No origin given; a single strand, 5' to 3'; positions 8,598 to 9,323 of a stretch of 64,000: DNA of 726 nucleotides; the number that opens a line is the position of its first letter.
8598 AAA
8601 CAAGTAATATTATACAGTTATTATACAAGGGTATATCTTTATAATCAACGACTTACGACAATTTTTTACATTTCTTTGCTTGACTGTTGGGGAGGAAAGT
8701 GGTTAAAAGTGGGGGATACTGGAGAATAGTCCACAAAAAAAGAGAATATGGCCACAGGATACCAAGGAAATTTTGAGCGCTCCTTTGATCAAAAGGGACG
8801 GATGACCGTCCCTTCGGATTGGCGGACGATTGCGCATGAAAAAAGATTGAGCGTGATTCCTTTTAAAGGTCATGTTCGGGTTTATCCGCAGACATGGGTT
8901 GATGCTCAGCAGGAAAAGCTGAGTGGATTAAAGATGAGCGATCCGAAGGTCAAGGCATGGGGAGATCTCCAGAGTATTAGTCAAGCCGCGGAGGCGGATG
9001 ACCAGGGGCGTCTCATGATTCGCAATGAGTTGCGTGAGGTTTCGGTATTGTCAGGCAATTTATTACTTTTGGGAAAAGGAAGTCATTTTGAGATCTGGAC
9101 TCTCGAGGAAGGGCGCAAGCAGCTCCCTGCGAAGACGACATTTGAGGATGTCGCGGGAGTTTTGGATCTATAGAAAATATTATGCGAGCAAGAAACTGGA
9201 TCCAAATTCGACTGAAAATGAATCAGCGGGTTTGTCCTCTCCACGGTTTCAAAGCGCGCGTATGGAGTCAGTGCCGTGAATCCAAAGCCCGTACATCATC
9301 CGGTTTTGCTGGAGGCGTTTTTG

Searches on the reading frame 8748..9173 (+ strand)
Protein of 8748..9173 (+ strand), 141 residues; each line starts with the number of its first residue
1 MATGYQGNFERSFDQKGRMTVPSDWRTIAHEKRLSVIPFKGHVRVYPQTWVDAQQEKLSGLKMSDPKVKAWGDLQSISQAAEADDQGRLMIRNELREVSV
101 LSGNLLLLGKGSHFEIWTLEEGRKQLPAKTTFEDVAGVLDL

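Call 67: search_protein_families(library=pfam, proteins=[window:8748-9173:+], max_evalue=0.01)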
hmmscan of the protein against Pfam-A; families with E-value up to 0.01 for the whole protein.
window:8748-9173:+ (141 aa): 1 family
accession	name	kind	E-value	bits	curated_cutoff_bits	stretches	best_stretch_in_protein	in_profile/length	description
PF02381.23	MraZ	-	5.9e-13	49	23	2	81-121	8-48/72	MraZ protein, putative antitoxin-like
